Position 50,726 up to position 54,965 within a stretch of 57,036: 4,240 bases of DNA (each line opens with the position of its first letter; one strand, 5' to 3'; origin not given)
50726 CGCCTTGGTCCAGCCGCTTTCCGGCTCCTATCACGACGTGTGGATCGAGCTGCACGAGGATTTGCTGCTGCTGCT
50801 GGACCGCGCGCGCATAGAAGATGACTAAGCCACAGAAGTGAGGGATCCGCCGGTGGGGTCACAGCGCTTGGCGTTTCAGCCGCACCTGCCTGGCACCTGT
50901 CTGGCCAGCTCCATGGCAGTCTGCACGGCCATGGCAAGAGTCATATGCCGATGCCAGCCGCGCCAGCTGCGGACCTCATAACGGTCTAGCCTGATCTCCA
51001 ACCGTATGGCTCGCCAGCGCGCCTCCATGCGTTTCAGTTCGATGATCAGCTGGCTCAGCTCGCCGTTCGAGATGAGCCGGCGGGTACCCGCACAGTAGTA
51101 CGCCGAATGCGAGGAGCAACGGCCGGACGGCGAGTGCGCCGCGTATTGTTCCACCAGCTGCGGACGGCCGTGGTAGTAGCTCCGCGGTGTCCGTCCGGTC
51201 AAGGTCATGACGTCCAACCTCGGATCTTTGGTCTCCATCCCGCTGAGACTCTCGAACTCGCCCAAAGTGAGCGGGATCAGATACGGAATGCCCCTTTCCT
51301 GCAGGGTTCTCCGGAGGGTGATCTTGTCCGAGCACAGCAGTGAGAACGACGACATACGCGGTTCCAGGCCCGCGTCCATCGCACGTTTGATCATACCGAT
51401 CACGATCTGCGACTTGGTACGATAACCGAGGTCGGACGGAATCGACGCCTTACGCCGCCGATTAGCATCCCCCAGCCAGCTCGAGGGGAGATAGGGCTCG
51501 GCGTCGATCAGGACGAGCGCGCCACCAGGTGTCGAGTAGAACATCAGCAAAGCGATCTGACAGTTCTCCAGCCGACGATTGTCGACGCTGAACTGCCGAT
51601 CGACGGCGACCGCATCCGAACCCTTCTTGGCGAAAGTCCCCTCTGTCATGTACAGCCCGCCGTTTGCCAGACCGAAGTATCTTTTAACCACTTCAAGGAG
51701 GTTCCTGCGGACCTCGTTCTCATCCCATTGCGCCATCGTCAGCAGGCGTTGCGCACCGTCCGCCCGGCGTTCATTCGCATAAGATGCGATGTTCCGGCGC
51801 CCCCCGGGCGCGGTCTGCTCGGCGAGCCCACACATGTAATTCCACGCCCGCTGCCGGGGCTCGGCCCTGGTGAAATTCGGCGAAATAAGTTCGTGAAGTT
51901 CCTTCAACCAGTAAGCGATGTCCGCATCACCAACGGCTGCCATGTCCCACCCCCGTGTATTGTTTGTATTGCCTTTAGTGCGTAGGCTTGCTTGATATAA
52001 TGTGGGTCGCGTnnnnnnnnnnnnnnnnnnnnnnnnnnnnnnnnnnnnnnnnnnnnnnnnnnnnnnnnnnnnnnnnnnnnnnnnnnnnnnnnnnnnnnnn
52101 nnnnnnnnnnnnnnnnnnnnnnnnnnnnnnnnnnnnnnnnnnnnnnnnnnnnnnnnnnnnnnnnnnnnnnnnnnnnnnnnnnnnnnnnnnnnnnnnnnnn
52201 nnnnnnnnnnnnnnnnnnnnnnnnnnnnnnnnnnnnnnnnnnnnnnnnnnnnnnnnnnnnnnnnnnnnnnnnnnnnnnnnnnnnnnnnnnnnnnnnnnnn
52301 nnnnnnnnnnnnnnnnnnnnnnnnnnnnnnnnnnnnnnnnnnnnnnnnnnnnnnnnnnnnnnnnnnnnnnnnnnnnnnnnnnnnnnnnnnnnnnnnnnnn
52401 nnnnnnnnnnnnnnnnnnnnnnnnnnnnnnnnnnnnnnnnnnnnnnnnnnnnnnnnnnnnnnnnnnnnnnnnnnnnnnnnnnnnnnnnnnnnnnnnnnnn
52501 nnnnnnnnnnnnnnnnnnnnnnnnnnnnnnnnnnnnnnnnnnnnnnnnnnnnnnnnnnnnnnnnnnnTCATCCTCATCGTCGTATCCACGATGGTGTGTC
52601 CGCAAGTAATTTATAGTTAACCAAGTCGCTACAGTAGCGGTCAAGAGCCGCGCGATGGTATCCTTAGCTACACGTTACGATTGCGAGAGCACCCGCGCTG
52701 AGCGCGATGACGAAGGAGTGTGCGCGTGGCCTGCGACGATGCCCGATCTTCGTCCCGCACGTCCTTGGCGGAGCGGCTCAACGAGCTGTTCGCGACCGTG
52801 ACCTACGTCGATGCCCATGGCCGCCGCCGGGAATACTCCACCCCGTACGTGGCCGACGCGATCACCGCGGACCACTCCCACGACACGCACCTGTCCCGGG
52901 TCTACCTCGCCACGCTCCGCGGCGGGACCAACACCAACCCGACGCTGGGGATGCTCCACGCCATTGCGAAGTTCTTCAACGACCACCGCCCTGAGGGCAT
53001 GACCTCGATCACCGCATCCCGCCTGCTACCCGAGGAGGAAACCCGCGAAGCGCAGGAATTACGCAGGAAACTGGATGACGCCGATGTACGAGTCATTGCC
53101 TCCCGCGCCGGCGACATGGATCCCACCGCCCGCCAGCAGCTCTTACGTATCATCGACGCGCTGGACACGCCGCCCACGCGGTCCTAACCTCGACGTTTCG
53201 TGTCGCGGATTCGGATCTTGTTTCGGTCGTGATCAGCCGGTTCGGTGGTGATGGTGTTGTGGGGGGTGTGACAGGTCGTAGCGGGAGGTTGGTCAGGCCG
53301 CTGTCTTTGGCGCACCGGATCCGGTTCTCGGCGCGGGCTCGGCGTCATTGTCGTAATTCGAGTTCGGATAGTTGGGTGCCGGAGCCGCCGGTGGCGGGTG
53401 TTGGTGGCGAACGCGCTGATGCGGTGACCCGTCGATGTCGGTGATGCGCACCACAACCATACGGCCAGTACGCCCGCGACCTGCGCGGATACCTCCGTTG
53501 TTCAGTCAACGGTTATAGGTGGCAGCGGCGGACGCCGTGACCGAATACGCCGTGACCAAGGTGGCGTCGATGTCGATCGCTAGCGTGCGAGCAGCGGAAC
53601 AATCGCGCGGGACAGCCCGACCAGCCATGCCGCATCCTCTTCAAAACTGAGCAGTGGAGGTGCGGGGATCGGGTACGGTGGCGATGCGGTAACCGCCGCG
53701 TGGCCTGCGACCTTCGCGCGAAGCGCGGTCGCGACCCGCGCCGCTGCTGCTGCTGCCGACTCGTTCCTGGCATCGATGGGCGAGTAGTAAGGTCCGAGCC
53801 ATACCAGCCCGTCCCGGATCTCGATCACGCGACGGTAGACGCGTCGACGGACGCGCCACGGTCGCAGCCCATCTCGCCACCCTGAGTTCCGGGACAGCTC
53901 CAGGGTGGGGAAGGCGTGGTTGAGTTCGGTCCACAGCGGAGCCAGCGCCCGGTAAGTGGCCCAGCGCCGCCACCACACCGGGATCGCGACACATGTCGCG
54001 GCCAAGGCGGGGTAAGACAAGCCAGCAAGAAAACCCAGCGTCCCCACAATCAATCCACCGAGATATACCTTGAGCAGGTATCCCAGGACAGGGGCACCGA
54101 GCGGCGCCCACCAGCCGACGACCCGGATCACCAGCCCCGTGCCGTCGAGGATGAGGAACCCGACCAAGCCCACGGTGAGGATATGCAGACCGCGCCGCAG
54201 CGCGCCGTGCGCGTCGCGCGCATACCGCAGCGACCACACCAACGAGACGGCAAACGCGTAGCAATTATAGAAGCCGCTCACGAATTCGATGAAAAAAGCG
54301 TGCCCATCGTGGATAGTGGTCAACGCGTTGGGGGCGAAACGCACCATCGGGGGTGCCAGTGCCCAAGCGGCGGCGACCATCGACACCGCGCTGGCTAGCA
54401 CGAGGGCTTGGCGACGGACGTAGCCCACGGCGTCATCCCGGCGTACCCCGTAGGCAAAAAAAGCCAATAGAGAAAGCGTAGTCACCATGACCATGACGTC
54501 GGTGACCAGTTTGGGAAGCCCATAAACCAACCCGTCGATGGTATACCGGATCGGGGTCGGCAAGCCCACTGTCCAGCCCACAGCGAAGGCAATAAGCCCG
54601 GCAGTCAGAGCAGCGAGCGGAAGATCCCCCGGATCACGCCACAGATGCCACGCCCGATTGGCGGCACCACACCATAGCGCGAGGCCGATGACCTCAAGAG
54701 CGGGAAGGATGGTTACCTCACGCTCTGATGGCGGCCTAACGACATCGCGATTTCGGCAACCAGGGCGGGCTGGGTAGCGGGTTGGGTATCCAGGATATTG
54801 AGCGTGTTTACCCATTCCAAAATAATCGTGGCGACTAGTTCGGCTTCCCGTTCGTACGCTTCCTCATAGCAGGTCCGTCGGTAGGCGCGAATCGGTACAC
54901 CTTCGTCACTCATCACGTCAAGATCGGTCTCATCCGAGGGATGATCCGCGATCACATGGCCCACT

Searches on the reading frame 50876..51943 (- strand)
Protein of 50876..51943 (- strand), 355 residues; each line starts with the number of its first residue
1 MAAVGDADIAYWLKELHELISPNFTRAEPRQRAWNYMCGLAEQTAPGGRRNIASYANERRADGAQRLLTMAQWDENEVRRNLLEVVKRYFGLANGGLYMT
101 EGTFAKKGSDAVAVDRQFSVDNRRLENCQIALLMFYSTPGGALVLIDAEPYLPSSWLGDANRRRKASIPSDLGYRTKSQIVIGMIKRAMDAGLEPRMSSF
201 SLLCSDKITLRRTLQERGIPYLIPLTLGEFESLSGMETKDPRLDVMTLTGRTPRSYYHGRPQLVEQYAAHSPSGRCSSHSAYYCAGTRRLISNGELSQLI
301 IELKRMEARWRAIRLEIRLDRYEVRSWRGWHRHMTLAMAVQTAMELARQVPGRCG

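Call 8: search_protein_families(library=pfam, proteins=[window:50876-51943:-], max_evalue=0.001)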
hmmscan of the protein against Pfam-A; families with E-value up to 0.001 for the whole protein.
window:50876-51943:- (355 aa): 1 family
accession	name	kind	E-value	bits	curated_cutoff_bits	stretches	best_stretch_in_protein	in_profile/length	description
PF13546.12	DDE_5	-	2e-22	80.5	27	1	23-226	5-209/272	DDE superfamily endonuclease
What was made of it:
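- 50876..51943 (-): DDE_5 transposase, the likely right border. Pfam 2e-22 (call 8).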

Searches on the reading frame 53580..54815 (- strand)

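Call 34: search_protein_families(library=pfam, proteins=[window:53580-54815:-], max_evalue=0.0001)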
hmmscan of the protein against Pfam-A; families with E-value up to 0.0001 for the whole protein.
window:53580-54815:- (411 aa): 1 family
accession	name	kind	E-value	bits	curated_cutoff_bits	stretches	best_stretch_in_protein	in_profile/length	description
PF20182.3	DUF6545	-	2.5e-23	83.5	24.4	1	281-404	2-133/136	Family of unknown function (DUF6545)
